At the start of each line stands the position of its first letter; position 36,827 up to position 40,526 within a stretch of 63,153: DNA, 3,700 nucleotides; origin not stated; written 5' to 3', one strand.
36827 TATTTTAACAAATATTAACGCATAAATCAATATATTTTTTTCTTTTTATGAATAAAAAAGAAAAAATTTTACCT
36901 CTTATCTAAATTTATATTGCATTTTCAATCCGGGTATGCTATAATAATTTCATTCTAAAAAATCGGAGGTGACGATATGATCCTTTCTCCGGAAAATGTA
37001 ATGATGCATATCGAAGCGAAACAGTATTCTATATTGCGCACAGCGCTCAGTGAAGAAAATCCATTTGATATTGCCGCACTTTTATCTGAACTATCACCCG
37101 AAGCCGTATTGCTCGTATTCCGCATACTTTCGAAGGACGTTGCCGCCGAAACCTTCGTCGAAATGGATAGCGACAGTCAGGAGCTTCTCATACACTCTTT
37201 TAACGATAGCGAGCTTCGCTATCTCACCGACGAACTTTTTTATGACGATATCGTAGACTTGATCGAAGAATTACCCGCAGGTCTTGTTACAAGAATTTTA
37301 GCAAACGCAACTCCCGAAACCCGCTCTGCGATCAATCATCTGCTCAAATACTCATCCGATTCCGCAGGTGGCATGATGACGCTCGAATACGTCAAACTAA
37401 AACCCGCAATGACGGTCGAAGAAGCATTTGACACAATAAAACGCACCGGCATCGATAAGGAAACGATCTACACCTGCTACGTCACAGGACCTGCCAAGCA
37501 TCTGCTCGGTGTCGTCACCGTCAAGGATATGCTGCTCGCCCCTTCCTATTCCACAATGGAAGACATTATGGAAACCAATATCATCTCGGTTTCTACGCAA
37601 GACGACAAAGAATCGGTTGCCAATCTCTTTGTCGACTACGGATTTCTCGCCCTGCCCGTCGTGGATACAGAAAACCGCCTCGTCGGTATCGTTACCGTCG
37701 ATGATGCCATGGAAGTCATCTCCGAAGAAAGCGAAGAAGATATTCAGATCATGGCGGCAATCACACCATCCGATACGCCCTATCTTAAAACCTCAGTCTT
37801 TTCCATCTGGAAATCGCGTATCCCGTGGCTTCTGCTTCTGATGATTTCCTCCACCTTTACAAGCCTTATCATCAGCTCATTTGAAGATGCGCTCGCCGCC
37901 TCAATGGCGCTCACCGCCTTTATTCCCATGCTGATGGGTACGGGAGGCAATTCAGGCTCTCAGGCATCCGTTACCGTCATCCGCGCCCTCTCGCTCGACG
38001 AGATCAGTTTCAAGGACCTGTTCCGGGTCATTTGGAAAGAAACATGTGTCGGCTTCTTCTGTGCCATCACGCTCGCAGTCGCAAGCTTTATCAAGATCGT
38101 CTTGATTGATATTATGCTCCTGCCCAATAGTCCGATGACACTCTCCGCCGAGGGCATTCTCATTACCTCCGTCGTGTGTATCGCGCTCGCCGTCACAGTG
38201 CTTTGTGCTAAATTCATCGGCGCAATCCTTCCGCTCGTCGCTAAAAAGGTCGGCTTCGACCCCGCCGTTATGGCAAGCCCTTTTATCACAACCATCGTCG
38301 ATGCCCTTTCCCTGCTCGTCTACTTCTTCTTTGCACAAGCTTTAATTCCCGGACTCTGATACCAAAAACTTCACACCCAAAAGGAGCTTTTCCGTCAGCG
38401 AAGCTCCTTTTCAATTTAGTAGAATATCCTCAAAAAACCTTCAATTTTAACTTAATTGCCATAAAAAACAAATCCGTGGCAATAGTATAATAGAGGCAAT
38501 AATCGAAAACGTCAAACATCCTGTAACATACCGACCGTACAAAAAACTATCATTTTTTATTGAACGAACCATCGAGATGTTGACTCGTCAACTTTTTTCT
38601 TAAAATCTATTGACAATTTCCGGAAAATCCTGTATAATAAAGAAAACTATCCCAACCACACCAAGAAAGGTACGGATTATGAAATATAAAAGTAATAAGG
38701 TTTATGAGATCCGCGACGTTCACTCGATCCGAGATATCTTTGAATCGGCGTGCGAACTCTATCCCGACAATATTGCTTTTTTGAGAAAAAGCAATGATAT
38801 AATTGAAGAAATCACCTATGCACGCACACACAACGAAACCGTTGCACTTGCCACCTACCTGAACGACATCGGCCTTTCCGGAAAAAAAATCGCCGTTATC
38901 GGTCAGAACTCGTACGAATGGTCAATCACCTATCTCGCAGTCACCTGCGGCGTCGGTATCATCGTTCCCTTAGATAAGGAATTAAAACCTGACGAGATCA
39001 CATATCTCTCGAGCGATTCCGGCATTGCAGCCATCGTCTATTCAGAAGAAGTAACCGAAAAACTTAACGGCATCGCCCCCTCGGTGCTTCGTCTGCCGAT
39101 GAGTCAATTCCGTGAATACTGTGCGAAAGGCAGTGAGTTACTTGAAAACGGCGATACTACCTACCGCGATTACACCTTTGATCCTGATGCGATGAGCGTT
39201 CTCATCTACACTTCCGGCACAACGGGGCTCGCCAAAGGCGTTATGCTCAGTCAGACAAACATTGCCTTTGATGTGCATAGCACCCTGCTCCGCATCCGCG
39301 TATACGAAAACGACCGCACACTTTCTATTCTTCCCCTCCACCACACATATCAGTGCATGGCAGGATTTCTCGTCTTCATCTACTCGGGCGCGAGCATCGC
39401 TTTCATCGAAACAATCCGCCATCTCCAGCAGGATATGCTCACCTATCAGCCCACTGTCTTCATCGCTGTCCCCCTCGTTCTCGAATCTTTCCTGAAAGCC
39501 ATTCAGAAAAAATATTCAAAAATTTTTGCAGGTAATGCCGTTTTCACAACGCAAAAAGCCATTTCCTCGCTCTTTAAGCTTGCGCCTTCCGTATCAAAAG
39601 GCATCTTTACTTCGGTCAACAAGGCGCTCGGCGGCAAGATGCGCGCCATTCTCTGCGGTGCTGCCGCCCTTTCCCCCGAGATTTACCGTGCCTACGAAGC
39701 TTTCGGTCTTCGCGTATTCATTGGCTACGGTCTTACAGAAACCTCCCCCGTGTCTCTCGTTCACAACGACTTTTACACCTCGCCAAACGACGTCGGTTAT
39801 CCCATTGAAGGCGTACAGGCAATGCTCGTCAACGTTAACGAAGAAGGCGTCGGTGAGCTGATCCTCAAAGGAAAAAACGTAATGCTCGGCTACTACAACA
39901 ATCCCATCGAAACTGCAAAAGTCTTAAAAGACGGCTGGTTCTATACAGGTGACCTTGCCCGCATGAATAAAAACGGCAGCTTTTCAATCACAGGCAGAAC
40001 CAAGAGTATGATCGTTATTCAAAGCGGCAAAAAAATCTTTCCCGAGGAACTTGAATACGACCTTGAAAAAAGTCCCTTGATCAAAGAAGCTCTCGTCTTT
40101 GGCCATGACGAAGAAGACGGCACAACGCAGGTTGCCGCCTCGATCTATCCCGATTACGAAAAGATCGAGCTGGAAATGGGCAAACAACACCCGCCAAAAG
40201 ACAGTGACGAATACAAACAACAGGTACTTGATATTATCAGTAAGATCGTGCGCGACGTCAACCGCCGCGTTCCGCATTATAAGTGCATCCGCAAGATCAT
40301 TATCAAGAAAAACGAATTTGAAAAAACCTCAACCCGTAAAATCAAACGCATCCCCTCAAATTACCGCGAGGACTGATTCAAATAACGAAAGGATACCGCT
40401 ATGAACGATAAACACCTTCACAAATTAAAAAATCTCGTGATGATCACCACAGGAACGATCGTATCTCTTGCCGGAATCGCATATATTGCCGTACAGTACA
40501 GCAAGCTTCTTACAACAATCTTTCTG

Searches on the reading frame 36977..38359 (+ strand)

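Call 7: search_protein_families(library=ncbifam, proteins=[window:36977-38359:+])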
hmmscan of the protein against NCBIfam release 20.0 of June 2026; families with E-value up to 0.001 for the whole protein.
window:36977-38359:+ (460 aa): 14 families
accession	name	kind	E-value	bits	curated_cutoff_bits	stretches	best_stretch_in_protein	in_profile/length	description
TIGR00400.1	mgtE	equivalog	2.4e-133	445.2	232.75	1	10-457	13-447/450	magnesium transporter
NF038279.1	TF_CBS_SpxR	exception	1.2e-08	34.2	600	1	137-257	199-314/427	CBS-HotDog domain-containing transcription factor SpxR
TIGR01302.1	IMP_dehydrog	equivalog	1.3e-08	34.2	481.5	1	136-250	88-202/450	IMP dehydrogenase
NF053603.1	HhpR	exception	5.8e-08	32.3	520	1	133-256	6-127/282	CBS domain-containing high hydrostatic pressure regulator HhpR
NF041552.1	TF_PrdR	equivalog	2.3e-06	26.2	795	1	132-262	10-139/577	sigma-54 dependent transcriptional regulator PrdR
NF005869.0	PRK07807.1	equivalog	4.8e-06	25.9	549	1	139-246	100-202/479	GuaB1 family IMP dehydrogenase-related protein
TIGR01186.1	proV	subfamily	8.7e-06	25.1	326.6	1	134-250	248-359/363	betaine/proline/choline family ABC transporter ATP-binding protein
NF011447.0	PRK14869.2-3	equivalog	4.2e-05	22.3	522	1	192-256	68-132/540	putative manganese-dependent inorganic diphosphatase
NF011449.0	PRK14869.2-5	equivalog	5.6e-05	22.4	411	1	192-277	67-153/451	putative manganese-dependent inorganic diphosphatase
NF041630.1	CBS_CbpB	equivalog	0.00011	22.1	125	1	193-247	82-134/143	cyclic-di-AMP-binding protein CbpB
TIGR01137.1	cysta_beta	equivalog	0.00025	19.8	510.25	0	195-262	341-409/457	cystathionine beta-synthase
NF011443.0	PRK14869.1-5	equivalog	0.00033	19.2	335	0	187-255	64-132/546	putative manganese-dependent inorganic diphosphatase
NF011442.0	PRK14869.1-4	equivalog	0.00035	19.1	400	0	190-243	68-121/543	putative manganese-dependent inorganic diphosphatase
NF052358.1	GMPRedGuaB1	equivalog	0.00079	18.7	675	0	139-245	100-201/479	GMP reductase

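Call 8: search_protein_families(library=pfam, proteins=[window:36977-38359:+])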
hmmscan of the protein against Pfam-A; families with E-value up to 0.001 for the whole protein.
window:36977-38359:+ (460 aa): 3 families
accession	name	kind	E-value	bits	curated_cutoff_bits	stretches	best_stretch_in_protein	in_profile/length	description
PF01769.21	MgtE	-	3.2e-34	118.3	27.6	1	316-451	1-124/125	Divalent cation transporter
PF03448.22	MgtE_N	-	2.6e-24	86.1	25.9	1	28-128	2-102/102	MgtE intracellular N domain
PF00571.33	CBS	-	1.3e-18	67.4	24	2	195-249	2-56/57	CBS domain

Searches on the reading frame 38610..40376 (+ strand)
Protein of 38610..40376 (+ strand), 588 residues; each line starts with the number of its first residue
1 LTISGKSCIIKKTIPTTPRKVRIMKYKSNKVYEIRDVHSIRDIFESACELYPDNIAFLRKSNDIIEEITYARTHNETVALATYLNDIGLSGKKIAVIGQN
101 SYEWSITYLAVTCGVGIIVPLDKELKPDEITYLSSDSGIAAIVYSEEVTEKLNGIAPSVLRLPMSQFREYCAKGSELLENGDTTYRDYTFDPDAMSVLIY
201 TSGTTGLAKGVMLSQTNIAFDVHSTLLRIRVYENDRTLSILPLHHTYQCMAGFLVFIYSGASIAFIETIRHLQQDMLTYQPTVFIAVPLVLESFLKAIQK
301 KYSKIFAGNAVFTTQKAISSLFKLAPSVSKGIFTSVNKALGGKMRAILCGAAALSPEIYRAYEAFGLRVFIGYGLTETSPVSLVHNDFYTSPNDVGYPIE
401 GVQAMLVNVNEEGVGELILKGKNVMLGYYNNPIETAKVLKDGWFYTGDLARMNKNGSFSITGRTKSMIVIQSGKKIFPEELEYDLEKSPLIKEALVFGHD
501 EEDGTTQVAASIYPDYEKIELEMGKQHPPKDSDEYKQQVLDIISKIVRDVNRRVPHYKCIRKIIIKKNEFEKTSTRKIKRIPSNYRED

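Call 47: search_protein_families(library=ncbifam, proteins=[window:38610-40376:+], max_evalue=1e-10)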
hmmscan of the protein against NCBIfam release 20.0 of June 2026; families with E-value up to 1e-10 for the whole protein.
window:38610-40376:+ (588 aa): 87 families (the best 25 are shown)
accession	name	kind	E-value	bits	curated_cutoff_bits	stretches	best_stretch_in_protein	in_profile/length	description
NF004837.0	PRK06187.1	subfamily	1.1e-69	235.2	476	2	39-303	9-282/531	long-chain-fatty-acid--CoA ligase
NF052269.1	Staph_lig_FadD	equivalog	1.4e-59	201.8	650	2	343-520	266-448/499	long-chain-fatty-acid--CoA ligase FadD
NF005307.0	PRK06839.1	equivalog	6.4e-53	180.1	748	2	343-504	265-432/496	o-succinylbenzoate--CoA ligase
NF005702.0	PRK07514.1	subfamily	1.5e-49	168.8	558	2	337-512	265-447/506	malonyl-CoA synthase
TIGR01923.1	menE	equivalog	9e-49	166.5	330.15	2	343-502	225-385/442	o-succinylbenzoate--CoA ligase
NF006182.0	PRK08316.1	subfamily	1.9e-47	161.9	663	2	37-295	10-275/523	fatty acyl-CoA synthetase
NF006181.0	PRK08314.1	subfamily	6.2e-46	156.8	705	1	344-513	321-500/563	long-chain-fatty-acid--CoA ligase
NF004511.1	PRK05852.1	equivalog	7.5e-46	156.8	650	2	342-514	274-453/505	FadD7 family fatty acid--CoA ligase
NF005801.1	PRK07656.1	equivalog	8e-46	156.7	657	2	342-499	279-437/500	FadD3 family acyl-CoA ligase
NF006523.0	PRK08974.1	equivalog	5.6e-43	146.9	884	1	185-505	198-494/561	long-chain-fatty-acid--CoA ligase FadD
NF002966.0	PRK03640.1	equivalog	1.2e-42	146.1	556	2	338-504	250-421/483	o-succinylbenzoate--CoA ligase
NF009233.0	PRK12583.1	subfamily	2.3e-42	145.1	832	1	368-512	345-497/558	fatty acid CoA ligase family protein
NF004114.0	PRK05605.1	equivalog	8.3e-42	143.3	766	1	344-515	340-519/575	long-chain-fatty-acid--CoA ligase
TIGR01733.1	AA-adenyl-dom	subfamily_domain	1.9e-40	139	317.4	2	320-496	214-409/409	amino acid adenylation domain-containing protein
NF005463.0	PRK07059.1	subfamily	2.4e-39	135.2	869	1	177-508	188-500/557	long-chain-fatty-acid--CoA ligase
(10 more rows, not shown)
